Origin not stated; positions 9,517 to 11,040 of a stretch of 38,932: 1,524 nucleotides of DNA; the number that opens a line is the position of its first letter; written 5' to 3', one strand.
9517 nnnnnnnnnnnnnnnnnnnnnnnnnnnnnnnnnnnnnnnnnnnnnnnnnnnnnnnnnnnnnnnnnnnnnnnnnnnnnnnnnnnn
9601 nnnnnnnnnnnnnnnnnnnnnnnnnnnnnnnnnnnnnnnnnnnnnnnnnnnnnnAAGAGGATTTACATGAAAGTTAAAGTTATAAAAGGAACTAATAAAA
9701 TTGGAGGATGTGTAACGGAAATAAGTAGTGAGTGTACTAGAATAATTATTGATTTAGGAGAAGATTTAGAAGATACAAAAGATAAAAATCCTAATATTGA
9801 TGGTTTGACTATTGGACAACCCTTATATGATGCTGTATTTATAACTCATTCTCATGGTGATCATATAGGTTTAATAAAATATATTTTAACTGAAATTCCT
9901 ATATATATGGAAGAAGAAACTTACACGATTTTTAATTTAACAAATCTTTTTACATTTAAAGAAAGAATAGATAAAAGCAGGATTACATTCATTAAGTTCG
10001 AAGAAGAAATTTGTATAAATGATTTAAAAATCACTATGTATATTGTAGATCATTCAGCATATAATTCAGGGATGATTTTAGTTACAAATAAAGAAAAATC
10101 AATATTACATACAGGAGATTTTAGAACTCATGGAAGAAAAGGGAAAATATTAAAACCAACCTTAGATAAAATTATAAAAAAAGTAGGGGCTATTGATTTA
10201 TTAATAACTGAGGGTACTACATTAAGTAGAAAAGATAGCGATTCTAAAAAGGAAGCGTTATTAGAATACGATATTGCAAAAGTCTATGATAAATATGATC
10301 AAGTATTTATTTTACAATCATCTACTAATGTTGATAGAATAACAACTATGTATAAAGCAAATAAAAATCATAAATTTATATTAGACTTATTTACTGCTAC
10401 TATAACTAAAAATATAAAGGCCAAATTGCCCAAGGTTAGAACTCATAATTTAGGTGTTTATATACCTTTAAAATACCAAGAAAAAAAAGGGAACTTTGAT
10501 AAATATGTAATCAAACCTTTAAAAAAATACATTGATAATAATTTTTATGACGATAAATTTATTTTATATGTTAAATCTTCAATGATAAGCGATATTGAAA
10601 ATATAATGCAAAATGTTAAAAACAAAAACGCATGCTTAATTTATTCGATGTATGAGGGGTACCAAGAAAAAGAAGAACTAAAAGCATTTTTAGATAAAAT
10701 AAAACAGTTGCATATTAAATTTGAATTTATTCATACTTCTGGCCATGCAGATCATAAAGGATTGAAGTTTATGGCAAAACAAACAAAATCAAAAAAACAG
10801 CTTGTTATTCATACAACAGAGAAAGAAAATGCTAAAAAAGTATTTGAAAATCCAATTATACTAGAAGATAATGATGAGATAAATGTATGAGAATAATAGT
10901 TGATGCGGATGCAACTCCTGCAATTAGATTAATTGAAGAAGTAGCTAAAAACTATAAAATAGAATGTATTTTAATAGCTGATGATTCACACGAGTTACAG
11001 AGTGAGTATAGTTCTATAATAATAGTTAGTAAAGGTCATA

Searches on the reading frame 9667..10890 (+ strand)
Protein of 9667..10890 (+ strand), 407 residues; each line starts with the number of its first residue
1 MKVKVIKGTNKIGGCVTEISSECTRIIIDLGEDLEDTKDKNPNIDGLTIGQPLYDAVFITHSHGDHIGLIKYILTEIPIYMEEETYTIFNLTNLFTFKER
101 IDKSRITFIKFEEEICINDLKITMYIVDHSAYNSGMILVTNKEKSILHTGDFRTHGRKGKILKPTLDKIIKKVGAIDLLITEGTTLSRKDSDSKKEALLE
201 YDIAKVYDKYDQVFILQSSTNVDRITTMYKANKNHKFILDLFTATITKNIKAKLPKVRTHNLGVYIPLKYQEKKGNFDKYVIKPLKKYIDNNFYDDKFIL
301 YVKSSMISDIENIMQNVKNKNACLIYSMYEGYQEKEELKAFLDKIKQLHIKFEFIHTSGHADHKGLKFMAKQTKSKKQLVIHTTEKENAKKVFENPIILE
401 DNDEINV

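Call 3: search_protein_families(library=pfam, proteins=[window:9667-10890:+], max_evalue=0.01)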
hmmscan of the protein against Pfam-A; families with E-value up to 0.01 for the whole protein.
window:9667-10890:+ (407 aa): 3 families
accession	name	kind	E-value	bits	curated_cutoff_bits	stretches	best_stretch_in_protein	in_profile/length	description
PF12706.13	Lactamase_B_2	-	2.2e-12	47.5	27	1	24-189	1-170/200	Beta-lactamase superfamily domain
PF00753.33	Lactamase_B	-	1.5e-07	32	22.7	1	26-163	18-161/196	Metallo-beta-lactamase superfamily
PF07521.17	RMMBL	-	8.6e-05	22.9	21.6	1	352-386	8-43/63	Zn-dependent metallo-hydrolase RNA specificity domain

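Call 4: search_protein_families(library=ncbifam, proteins=[window:9667-10890:+], max_evalue=0.01)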
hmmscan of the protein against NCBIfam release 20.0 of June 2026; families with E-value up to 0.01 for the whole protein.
window:9667-10890:+ (407 aa): 8 families
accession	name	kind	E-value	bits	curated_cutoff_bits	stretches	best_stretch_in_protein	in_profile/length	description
NF047419.1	RNase_J1_RnjA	exception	8e-17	61.1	820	1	54-251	60-257/549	ribonuclease J1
TIGR03675.1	arCOG00543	equivalog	3.7e-10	38.7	580.2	1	2-214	176-406/631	beta-CASP ribonuclease aCPSF1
TIGR00649.1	MG423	subfamily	3.9e-10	38.8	400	1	8-234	8-242/546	RNase J family beta-CASP ribonuclease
NF012229.1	bla_class_B_core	domain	2.6e-06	27.6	100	1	7-127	8-125/139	metallo-beta-lactamase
TIGR03413.1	GSH_gloB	equivalog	0.00099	18.5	200.8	1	38-87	28-78/248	hydroxyacylglutathione hydrolase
NF041257.1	GntH_guanitoxin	equivalog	0.0019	17.1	333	0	43-75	57-89/374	guanitoxin biosynthesis MBL fold metallo-hydrolase GntH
NF000801.0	PRK00055.1-3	equivalog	0.0021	17.2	252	0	55-145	55-159/307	ribonuclease Z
NF033088.2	bla_subclass_B1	equivalog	0.0086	15.7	200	0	55-109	70-123/217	subclass B1 metallo-beta-lactamase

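Call 9: find_homologous_proteins(query=window:9667-10890:+, max_evalue=0.00001)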
Query window:9667-10890:+ (407 aa): 1853 proteins with E <= 0.00001 among 6940 candidates; the best 120 are listed.
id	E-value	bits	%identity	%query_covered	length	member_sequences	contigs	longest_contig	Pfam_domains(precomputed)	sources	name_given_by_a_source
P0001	1.2e-263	892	100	100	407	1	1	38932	PF12706.14,PF00753.34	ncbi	-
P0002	9.7e-126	438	55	100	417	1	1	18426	PF12706.14,PF00753.34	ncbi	-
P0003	2.4e-119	417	51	100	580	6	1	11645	PF12706.14,PF00753.34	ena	-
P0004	1.7e-118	414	51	100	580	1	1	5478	PF12706.14,PF00753.34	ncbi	-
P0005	9.8e-118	412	51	100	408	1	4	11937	PF12706.14,PF07521.18,PF00753.34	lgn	-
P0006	1.7e-117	411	50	100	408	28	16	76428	PF12706.14,PF00753.34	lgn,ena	-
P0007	4.6e-116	406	50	100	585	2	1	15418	PF12706.14,PF23023.2,PF00753.34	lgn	-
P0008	8.8e-115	402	50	100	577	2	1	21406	PF12706.14,PF00753.34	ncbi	-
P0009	1.8e-114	401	52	99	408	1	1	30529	PF12706.14,PF23023.2,PF00753.34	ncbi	-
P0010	7.9e-113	395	50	100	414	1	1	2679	PF12706.14,PF00753.34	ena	-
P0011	6.6e-112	392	50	100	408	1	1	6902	PF12706.14,PF00753.34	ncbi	-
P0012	7.2e-112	392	51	100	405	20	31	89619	PF12706.14,PF00753.34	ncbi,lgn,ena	-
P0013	1.1e-111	392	48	100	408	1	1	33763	PF12706.14,PF00753.34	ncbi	-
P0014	2.8e-111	390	50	100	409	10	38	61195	PF12706.14,PF13483.13,PF00753.34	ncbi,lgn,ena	-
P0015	1.4e-110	388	51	100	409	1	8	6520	PF12706.14,PF23023.2,PF00753.34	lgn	-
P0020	8.5e-109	382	49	100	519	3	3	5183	PF12706.14,PF23023.2,PF00753.34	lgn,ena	-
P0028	6.5e-106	373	49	99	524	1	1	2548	PF12706.14,PF00753.34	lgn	-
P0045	3.6e-103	364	48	100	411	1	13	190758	PF12706.14,PF07521.18,PF00753.34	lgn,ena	-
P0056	4.6e-102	360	48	100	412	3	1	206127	PF12706.14,PF00753.34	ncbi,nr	ncbi:MAG: MBL fold metallo-hydrolase [Clostridia bacterium]|nr:MBL fold metallo-hydrolase [Clostridi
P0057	4.8e-102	360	48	100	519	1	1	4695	PF12706.14,PF23023.2,PF00753.34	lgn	-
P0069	9.1e-100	352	47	100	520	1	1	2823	PF12706.14,PF23023.2,PF00753.34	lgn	-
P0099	1.3e-97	345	48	100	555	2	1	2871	PF00753.34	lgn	-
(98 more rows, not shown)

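Call 10: search_protein_families(library=pfam, proteins=[P0003, P0007, P0008, P0020, P0028, P0057, P0069, P0099], max_evalue=0.001)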
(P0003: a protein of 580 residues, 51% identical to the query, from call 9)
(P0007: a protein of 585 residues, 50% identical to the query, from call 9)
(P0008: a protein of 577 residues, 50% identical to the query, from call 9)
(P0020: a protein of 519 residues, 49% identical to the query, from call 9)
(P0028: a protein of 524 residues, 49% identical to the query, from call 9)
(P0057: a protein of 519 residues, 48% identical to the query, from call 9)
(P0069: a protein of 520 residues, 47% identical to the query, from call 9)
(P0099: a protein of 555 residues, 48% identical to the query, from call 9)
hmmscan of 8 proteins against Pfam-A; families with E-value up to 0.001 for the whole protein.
P0003 (580 aa): 3 families
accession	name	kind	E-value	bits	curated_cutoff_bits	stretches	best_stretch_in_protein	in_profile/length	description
PF12706.13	Lactamase_B_2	-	7e-13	49.1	27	1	197-360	2-171/200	Beta-lactamase superfamily domain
PF00753.33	Lactamase_B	-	6.6e-10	39.7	22.7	1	191-327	11-151/196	Metallo-beta-lactamase superfamily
PF07733.18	DNA_pol3_alpha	-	6.5e-05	23.1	23.9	1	8-84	3-80/260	Bacterial DNA polymerase III alpha NTPase domain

P0007 (585 aa): 2 families
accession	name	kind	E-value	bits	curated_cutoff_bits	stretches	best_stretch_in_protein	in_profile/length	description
PF00753.33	Lactamase_B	-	2.5e-12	47.6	22.7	1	196-333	11-152/196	Metallo-beta-lactamase superfamily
PF12706.13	Lactamase_B_2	-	2.5e-12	47.2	27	1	225-365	23-171/200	Beta-lactamase superfamily domain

P0008 (577 aa): 2 families
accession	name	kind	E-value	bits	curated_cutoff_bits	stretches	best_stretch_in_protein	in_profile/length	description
PF12706.13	Lactamase_B_2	-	9.1e-13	48.7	27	1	195-358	2-171/200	Beta-lactamase superfamily domain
PF00753.33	Lactamase_B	-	7.9e-10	39.4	22.7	1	189-328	11-154/196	Metallo-beta-lactamase superfamily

P0020 (519 aa): 2 families
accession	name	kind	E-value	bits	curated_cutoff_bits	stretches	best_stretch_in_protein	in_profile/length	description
PF12706.13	Lactamase_B_2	-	5.3e-10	39.7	27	1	131-300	2-173/200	Beta-lactamase superfamily domain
PF00753.33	Lactamase_B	-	8.1e-09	36.1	22.7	1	125-264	11-150/196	Metallo-beta-lactamase superfamily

P0028 (524 aa): 2 families
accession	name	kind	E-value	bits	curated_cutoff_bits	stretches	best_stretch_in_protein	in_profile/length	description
PF12706.13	Lactamase_B_2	-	1.1e-07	32.1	27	1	154-322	23-189/200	Beta-lactamase superfamily domain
PF00753.33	Lactamase_B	-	1.5e-07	32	22.7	1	125-266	11-151/196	Metallo-beta-lactamase superfamily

P0057 (519 aa): 2 families
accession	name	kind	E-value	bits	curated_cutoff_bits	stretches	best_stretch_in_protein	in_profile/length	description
PF12706.13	Lactamase_B_2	-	4.8e-11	43.1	27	1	130-307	2-180/200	Beta-lactamase superfamily domain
PF00753.33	Lactamase_B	-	1.2e-06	29.1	22.7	1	158-266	40-152/196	Metallo-beta-lactamase superfamily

P0069 (520 aa): 2 families
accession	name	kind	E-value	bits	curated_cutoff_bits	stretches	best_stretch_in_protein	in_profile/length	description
PF12706.13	Lactamase_B_2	-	3.9e-11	43.4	27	1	158-301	26-173/200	Beta-lactamase superfamily domain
PF00753.33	Lactamase_B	-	3.6e-09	37.3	22.7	1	125-266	11-151/196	Metallo-beta-lactamase superfamily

P0099 (555 aa): 2 families
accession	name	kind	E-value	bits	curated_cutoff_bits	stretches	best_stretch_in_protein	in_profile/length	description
PF12706.13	Lactamase_B_2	-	5.5e-06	26.5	27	1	147-238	3-96/200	Beta-lactamase superfamily domain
PF00753.33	Lactamase_B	-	1.4e-05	25.6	22.7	1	140-200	11-65/196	Metallo-beta-lactamase superfamily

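Call 11: find_related_loci(query=window:9667-10890:+, collection=genome_contigs, flank=8000)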
Query window:9667-10890:+ (407 aa) in genome_contigs; peptide patterns used: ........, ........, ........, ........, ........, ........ (x = any residue, [..] = any of these).
61 stretches matched a pattern, but none encodes a relative of the query by tblastn (E <= 1e-3).

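Call 13: find_related_loci(query=A1, collection=genome_contigs, flank=8000)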
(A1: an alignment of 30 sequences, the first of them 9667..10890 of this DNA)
Query A1 (407 aa) in genome_contigs; peptide patterns used: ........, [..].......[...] (x = any residue, [..] = any of these).
599 stretches matched a pattern (row limit reached: there are more); 502 encode a relative of the query (tblastn E <= 1e-3); the best 80 are kept; 80 distinct loci.
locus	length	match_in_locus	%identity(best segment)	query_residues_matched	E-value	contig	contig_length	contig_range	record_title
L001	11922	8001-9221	52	1-407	1e-127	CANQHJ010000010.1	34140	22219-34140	MAG: uncultured Bacilli bacterium isolate Lapin-030__bin52 genome assembly, contig: Lapin-030__NODE_1806_length_34140_co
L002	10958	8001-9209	52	1-402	3e-126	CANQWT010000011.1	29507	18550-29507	MAG: uncultured Bacilli bacterium isolate Lapin-026__bin117 genome assembly, contig: Lapin-026__NODE_1711_length_29507_c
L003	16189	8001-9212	52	1-403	4e-121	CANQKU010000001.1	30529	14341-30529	MAG: uncultured Bacilli bacterium isolate Lapin-017__bin42 genome assembly, contig: Lapin-017__NODE_686_length_30529_cov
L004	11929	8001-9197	51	1-401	6e-116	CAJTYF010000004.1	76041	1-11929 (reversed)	MAG TPA_asm: uncultured Bacilli bacterium isolate MGBC121705 genome assembly, contig: MGBC121705.4, whole genome shotgun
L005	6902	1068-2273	50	1-401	2e-114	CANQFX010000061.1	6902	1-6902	MAG: uncultured Bacilli bacterium isolate Lapin-008__bin25 genome assembly, contig: Lapin-008__NODE_10384_length_6902_co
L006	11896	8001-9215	50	1-407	2e-113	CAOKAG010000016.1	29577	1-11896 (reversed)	MAG TPA_asm: uncultured Tenericutes bacterium isolate SRR15730524_bin.8_metawrap_v1.3_MAG genome assembly, contig: NODE.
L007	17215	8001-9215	46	1-402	4e-111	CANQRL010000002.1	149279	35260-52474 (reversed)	MAG: uncultured Bacilli bacterium isolate Lapin-008__bin44 genome assembly, contig: Lapin-008__NODE_82_length_149279_cov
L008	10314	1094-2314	47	1-407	2e-108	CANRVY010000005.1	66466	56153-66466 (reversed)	MAG TPA_asm: uncultured Tenericutes bacterium isolate SRR15730544_bin.10_metawrap_v1.3_MAG genome assembly, contig: NODE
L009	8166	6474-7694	47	1-407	7e-108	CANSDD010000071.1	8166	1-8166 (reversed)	MAG TPA_asm: uncultured Tenericutes bacterium isolate SRR15510215_bin.47_metawrap_v1.3_MAG genome assembly, contig: NODE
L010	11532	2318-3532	48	1-405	4e-104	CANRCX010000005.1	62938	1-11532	MAG: uncultured Bacilli bacterium isolate Lapin-026__bin53 genome assembly, contig: Lapin-026__NODE_463_length_62938_cov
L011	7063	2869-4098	46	1-407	1e-103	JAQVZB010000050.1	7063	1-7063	MAG: Bacilli bacterium isolate STF2_163 NODE_36033_length_7063_cov_7.398356_Sandtown_F2, whole genome shotgun sequence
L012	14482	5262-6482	50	1-407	5e-121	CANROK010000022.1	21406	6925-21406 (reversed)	MAG: uncultured Bacilli bacterium isolate Lapin-020__bin27 genome assembly, contig: Lapin-020__NODE_3166_length_21406_co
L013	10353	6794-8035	47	3-407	2e-102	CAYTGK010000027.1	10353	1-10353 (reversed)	MAG TPA_asm: uncultured Muribaculaceae bacterium isolate SRP314395_co1_48 genome assembly, contig: NODE_6036_length_1035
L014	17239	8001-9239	46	1-407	7e-102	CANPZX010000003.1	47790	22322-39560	MAG: uncultured Bacilli bacterium isolate Lapin-002__bin30 genome assembly, contig: Lapin-002__NODE_951_length_47790_cov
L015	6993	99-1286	46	1-392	2e-101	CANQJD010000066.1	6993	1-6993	MAG: uncultured Bacilli bacterium isolate Lapin-032__bin104 genome assembly, contig: Lapin-032__NODE_13918_length_6993_c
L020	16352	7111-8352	55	1-407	2e-133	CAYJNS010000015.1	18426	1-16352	MAG TPA_asm: uncultured Muribaculaceae bacterium isolate ERP123703_co3_316 genome assembly, contig: NODE_3587_length_184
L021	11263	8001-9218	45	1-406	4e-97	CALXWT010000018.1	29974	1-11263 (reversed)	MAG: uncultured Clostridia bacterium isolate BRZ_ML__bin92 genome assembly, contig: BRZ_ML__NODE_1896_length_29974_cov_1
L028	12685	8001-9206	42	1-405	2e-92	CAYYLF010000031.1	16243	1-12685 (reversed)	MAG TPA_asm: uncultured Muribaculaceae bacterium isolate SRP287540_co2_52 genome assembly, contig: NODE_3903_length_1624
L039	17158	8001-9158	42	8-389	9e-80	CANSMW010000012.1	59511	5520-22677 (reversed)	MAG TPA_asm: uncultured Clostridium sp. isolate SRR15510240_bin.42_metawrap_v1.3_MAG genome assembly, contig: NODE.474_l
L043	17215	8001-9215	40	1-407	9e-77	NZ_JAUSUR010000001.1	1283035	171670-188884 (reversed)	Breznakia pachnodae strain DSM 16784 Ga0480556_01, whole genome shotgun sequence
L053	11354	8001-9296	32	1-407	4e-62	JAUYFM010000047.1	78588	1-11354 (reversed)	MAG: Smithellaceae bacterium isolate C21_metabat.bin.13 C21_k141_87120, whole genome shotgun sequence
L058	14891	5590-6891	34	1-407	5e-61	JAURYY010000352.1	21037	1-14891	MAG: Paludibacter sp. isolate E2_metabat.bin.19 E2_k141_112242, whole genome shotgun sequence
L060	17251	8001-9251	32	1-407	1e-60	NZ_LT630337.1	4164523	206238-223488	Bacillus massilionigeriensis strain Marseille-P2348T, whole genome shotgun sequence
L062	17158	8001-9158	35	1-402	2e-60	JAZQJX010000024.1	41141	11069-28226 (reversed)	MAG: Clostridia bacterium isolate T1900044616_TS20190082.MAGScoT_cleanbin_000026 SGB_854_k141_57352, whole genome shotgu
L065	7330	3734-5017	35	1-403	9e-60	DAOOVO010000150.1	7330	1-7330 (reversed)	MAG TPA_asm: Pseudobacteroides sp. isolate AMR_MDS_2439 NODE_6071_length_7330_cov_37.280412, whole genome shotgun sequen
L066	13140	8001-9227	33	7-407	1e-59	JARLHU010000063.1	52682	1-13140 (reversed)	MAG: Desulfosporosinus sp. isolate MAG_BO167 MetaBAT2_Bin_167_sub_Oxic_k141_508897, whole genome shotgun sequence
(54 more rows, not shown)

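Call 17: find_encoding_contigs(protein=P0001, flank=3000, max_places=3)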
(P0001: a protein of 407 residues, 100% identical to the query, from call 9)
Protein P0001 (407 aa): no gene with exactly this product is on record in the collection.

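Call 21: search_protein_families(library=pfam, proteins=[L007:5897-6559:+, L007:6615-7379:+, L007:7348-7995:+, L013:4602-6749:+, L013:3849-4598:+, L013:2603-3982:+, L005:38-1063:+, L053:7023-7913:+, L020:5925-7046:+, L021:6981-7979:+], max_evalue=0.001)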
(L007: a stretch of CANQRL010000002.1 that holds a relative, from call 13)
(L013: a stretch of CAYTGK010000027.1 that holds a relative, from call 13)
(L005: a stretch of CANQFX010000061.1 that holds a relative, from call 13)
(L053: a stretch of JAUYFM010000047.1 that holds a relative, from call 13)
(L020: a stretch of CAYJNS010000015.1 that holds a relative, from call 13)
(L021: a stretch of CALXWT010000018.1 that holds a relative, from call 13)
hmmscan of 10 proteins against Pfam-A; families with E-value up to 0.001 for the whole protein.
L007:5897-6559:+ (221 aa): 0 families

L007:6615-7379:+ (255 aa): 0 families

L007:7348-7995:+ (216 aa): 1 family
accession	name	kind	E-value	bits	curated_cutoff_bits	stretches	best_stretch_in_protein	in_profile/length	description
PF05763.18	DUF835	-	0.00066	19.9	33.1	1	93-163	34-102/136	Protein of unknown function (DUF835)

L013:4602-6749:+ (716 aa): 3 families
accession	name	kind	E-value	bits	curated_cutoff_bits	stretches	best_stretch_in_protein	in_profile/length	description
PF07733.18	DNA_pol3_alpha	-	6.8e-23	82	23.9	1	267-441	3-139/260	Bacterial DNA polymerase III alpha NTPase domain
PF17657.6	DNA_pol3_finger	-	2.9e-13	49.9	22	1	541-609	15-83/166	Bacterial DNA polymerase III alpha subunit finger domain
PF02811.25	PHP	-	1.3e-08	35.7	26.4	1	10-141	6-129/164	PHP domain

L013:3849-4598:+ (250 aa): 0 families

L013:2603-3982:+ (460 aa): 0 families

L005:38-1063:+ (342 aa): 1 family
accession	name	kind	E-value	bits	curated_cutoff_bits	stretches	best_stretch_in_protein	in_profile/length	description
PF07733.18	DNA_pol3_alpha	-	0.00024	21.3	23.9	1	123-200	2-80/260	Bacterial DNA polymerase III alpha NTPase domain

L053:7023-7913:+ (297 aa): 0 families

L020:5925-7046:+ (374 aa): 0 families

L021:6981-7979:+ (333 aa): 0 families

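Call 22: search_protein_families(library=pfam, proteins=[L060:6916-7965:+, L066:6956-7864:+, L065:2726-3727:+, L013:8014-9423:+, L001:9225-10265:+, L039:9172-10377:+, L028:9258-10454:+, L062:9155-10213:+, L058:6831-7523:+, L043:7277-7978:+], max_evalue=0.001)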
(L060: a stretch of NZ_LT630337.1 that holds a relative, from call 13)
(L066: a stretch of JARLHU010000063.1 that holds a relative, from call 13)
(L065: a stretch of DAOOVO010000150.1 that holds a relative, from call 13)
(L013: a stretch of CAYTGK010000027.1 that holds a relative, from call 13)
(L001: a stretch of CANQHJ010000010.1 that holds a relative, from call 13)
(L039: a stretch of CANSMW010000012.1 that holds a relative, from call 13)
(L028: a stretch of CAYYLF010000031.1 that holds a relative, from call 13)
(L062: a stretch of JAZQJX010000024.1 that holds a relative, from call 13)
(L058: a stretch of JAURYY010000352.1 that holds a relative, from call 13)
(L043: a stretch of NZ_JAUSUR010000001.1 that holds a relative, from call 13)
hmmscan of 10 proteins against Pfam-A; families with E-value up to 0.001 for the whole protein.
L060:6916-7965:+ (350 aa): 1 family
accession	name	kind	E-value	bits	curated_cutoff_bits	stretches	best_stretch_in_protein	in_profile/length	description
PF14903.11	WG_beta_rep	-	5.2e-23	81.2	25.6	2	79-106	1-27/35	WG containing repeat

L066:6956-7864:+ (303 aa): 0 families

L065:2726-3727:+ (334 aa): 0 families

L013:8014-9423:+ (470 aa): 0 families

L001:9225-10265:+ (347 aa): 1 family
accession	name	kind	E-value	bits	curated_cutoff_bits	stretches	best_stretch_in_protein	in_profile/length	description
PF00929.31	RNase_T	-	3.2e-09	38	24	1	29-158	17-146/164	Exonuclease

L039:9172-10377:+ (402 aa): 0 families

L028:9258-10454:+ (399 aa): 0 families

L062:9155-10213:+ (353 aa): 0 families

L058:6831-7523:+ (231 aa): 2 families
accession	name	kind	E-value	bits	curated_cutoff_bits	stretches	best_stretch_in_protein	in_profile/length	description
PF05728.18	UPF0227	-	6.1e-10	39.7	21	1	31-127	1-99/187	Uncharacterised protein family (UPF0227)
PF12697.13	Abhydrolase_6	-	0.00018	22.7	26.3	1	32-128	1-101/217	Alpha/beta hydrolase family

L043:7277-7978:+ (234 aa): 0 families

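Call 23: search_protein_families(library=padloc, proteins=[window:9667-10890:+, L007:5897-6559:+, L053:7023-7913:+, L021:6981-7979:+, L066:6956-7864:+], max_evalue=0.01)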
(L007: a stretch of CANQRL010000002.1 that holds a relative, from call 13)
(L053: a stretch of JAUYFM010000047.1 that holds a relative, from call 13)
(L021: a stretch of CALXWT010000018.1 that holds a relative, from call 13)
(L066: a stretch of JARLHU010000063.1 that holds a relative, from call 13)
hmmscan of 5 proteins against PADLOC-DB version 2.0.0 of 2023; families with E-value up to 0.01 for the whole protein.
window:9667-10890:+ (407 aa): 0 families

L007:5897-6559:+ (221 aa): 0 families

L053:7023-7913:+ (297 aa): 0 families

L021:6981-7979:+ (333 aa): 1 family
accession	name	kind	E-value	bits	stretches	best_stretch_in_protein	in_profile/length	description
PDLC04177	HEC-01A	-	0.00061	16.9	1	58-185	61-177/393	-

L066:6956-7864:+ (303 aa): 0 families

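Call 32: search_solved_structures(query=A1, max_evalue=0.001, show_alignments=1)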
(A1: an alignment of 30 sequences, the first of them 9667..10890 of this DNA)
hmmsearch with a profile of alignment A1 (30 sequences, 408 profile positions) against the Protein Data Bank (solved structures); distinct sequences matched with E-value up to 0.001: 41.
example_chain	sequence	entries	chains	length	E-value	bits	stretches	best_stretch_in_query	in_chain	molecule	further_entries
2az4_A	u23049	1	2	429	7.5e-29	104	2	5-188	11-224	hypothetical protein EF2904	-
7pcr_A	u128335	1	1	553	1.6e-21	79.9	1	3-235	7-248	Ribonuclease J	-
8cgl_A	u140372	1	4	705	3.5e-21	78.8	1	3-235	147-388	Ribonuclease J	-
3zq4_A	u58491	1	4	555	5.2e-19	71.6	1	11-236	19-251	RIBONUCLEASE J 1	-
6k6s_A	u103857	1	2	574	1.4e-17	66.9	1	16-238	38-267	Ribonuclease J 1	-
4xwt_A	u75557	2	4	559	5e-12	48.6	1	7-237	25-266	DR2417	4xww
6k6w_A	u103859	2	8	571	7.6e-12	48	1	16-236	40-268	Ribonuclease J 2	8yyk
8yyj_A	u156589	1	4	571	7.7e-12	48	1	16-236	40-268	Ribonuclease J 2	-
8yyi_A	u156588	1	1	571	1.6e-11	47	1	16-236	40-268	Ribonuclease J 2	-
5haa_A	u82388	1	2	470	1.4e-10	43.9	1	6-190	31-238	Ribonuclease J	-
5ws2_A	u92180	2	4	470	1.4e-10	43.8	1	6-190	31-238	Ribonuclease J | MPY-RNase J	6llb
8yyg_A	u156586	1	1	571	2.3e-10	43.2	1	16-236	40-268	Ribonuclease J 2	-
8yyh_A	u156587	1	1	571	2.3e-10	43.2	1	16-236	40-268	Ribonuclease J 2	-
8yyf_A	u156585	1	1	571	2.3e-10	43.2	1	16-236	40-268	Ribonuclease J 2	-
7sn8_K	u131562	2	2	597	4.2e-10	42.3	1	54-213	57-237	Integrator complex subunit 11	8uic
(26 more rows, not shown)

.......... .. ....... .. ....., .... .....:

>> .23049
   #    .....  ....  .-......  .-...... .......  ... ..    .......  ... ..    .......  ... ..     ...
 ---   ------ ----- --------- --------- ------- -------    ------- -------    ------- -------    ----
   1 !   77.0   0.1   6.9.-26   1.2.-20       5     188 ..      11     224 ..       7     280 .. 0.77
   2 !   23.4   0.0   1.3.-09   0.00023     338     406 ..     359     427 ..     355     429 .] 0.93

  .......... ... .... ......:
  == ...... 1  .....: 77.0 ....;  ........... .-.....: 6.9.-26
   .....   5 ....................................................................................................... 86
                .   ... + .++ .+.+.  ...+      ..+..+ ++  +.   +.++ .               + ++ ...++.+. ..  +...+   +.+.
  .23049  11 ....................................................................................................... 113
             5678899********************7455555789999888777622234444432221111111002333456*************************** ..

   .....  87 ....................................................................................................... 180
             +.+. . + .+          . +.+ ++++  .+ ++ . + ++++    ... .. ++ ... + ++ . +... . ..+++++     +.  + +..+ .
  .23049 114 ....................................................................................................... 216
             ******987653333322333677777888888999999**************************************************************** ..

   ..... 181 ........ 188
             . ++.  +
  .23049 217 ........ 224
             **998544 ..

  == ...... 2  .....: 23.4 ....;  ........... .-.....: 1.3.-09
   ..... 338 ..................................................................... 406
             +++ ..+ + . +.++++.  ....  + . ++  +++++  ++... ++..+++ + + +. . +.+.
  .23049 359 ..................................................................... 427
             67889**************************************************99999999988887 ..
